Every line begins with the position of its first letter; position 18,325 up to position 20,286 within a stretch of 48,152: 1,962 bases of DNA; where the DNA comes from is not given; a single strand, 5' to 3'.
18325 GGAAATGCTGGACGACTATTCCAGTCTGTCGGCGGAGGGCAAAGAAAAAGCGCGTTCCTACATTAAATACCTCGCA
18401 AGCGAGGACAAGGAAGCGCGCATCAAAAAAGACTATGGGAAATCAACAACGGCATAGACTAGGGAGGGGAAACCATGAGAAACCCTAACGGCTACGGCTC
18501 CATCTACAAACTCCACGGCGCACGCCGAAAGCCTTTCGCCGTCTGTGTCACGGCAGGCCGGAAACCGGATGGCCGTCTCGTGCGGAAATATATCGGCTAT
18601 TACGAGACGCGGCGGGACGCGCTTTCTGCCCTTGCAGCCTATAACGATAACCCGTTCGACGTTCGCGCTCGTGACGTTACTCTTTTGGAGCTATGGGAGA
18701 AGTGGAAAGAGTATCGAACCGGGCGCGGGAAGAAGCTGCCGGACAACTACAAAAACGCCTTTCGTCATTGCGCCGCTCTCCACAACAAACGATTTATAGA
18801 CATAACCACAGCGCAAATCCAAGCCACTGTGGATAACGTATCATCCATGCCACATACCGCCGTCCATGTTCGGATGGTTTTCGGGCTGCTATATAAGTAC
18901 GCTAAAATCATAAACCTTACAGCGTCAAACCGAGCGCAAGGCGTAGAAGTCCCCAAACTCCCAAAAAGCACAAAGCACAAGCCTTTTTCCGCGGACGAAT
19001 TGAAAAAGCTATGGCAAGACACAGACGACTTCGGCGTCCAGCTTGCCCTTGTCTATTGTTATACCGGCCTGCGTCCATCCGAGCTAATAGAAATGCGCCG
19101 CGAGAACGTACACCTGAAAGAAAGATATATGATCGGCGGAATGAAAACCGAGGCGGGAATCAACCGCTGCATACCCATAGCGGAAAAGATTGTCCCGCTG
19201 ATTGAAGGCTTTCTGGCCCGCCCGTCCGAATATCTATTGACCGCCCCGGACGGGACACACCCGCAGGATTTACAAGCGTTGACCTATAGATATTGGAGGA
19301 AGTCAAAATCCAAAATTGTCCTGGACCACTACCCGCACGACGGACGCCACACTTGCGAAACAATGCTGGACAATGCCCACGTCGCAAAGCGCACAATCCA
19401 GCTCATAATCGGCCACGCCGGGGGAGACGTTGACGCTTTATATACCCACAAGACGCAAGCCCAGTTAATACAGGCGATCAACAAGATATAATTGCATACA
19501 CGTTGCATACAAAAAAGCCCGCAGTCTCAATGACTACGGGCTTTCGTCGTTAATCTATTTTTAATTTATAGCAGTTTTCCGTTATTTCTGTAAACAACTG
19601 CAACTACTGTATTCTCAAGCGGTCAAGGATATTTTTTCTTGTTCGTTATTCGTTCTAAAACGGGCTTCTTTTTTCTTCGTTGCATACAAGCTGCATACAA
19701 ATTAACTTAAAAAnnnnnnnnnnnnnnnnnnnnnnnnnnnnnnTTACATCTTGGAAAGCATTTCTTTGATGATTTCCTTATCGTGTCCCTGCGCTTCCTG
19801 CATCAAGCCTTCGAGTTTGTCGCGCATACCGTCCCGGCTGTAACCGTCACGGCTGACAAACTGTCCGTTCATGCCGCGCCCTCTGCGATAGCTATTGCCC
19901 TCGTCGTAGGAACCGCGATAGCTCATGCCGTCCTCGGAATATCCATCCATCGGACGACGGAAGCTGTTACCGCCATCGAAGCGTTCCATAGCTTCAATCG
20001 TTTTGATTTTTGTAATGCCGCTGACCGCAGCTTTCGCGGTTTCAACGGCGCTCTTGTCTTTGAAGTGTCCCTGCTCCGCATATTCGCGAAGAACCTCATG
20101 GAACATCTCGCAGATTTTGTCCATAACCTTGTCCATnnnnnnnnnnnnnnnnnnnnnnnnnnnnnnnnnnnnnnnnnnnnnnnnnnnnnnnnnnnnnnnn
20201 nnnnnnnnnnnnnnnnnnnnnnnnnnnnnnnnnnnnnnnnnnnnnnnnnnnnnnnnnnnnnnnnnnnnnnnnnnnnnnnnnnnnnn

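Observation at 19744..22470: Terminator-bounded accessory operon of six unusual proteins at the prophage end next to att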

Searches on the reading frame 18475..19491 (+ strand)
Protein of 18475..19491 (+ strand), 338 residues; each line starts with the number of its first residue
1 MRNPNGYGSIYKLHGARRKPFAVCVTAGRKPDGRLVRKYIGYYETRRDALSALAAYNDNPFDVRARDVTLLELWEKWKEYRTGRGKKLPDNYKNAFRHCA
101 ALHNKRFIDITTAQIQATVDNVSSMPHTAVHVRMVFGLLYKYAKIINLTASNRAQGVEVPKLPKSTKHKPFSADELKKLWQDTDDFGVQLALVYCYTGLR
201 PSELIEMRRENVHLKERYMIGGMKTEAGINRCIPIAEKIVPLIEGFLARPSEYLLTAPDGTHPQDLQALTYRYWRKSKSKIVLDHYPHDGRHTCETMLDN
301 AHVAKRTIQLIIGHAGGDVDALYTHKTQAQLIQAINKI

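Call 4: search_protein_families(library=pfam, proteins=[window:18475-19491:+], max_evalue=0.1)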
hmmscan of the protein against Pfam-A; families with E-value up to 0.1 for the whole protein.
window:18475-19491:+ (338 aa): 1 family
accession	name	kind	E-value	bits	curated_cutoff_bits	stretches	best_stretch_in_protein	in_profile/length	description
PF00589.27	Phage_integrase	-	6.3e-13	49.3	27.1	1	191-328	28-170/172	Phage integrase family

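Call 5: search_protein_families(library=phrogs, proteins=[window:18475-19491:+], max_evalue=0.1)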
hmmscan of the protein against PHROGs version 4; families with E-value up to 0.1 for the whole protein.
window:18475-19491:+ (338 aa): 3 families
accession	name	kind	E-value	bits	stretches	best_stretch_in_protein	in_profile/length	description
phrog_1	-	integration and excision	3.3e-44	153.2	1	29-338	130-447/611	integrase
phrog_216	-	integration and excision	9.5e-11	42.3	1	135-337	21-235/301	integrase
phrog_7685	-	integration and excision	0.069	13.7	0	280-337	176-234/240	integrase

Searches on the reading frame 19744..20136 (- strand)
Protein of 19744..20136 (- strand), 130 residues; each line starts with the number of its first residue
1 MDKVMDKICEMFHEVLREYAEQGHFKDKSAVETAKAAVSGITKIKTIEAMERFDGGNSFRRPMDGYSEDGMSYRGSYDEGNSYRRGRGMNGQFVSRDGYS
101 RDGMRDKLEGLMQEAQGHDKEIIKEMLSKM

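Call 4: search_protein_families(library=pfam, proteins=[window:19744-20136:-], max_evalue=0.1)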
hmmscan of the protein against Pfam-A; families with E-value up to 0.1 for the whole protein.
window:19744-20136:- (130 aa): 1 family
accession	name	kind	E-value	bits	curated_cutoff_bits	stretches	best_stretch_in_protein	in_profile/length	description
PF15973.10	DUF4766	-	0.09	13.8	27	0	26-99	36-99/115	Domain of unknown function (DUF4766)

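Call 5: search_protein_families(library=phrogs, proteins=[window:19744-20136:-], max_evalue=0.1)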
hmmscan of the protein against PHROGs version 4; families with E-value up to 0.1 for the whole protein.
window:19744-20136:- (130 aa): 0 families

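Call 12: search_protein_families(library=ncbifam, proteins=[window:19744-20136:-], max_evalue=1)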
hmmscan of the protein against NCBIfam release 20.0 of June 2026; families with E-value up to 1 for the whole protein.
window:19744-20136:- (130 aa): 0 families

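Call 13: search_protein_families(library=padloc, proteins=[window:19744-20136:-], max_evalue=1)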
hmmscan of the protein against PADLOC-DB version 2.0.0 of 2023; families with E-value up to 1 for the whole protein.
window:19744-20136:- (130 aa): 0 families

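Call 102: search_solved_structures(query=A5, max_evalue=10)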
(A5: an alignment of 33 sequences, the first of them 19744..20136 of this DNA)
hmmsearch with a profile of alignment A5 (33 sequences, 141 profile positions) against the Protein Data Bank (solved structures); distinct sequences matched with E-value up to 10: 12.
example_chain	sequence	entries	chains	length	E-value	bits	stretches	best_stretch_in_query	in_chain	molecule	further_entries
9ow2_A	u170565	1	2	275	0.43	14.6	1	10-64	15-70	Exported protein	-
8vl4_A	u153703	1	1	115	0.76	13.8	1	20-59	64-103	De novo design protein 312 parent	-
6jiv_D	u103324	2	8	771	1.3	13.1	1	4-121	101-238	SspE protein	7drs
7drr_D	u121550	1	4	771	1.3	13.1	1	4-121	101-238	SspE protein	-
8g4k_A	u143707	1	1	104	1.7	12.7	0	17-50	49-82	5HCS_TGFBR2_1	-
8far_A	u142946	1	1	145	2.1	12.4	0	5-55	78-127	I432-1-CC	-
8cus_A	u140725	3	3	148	2.3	12.3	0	5-55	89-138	I432-1(NaCl) Chain A | I432-1(Imd) Chain A | I432-1-X3 Chain A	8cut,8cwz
7udb_A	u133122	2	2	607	6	10.9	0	4-57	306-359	Syntaxin-binding protein 1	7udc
3puj_A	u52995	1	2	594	8.4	10.4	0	4-57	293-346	Syntaxin-binding protein 1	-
7xsj_A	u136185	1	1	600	8.7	10.4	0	4-57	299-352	Syntaxin-binding protein 1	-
4jeu_A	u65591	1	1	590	8.8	10.4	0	4-57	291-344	Syntaxin-binding protein 1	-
3c98_A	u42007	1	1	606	9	10.3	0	4-57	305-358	Syntaxin-binding protein 1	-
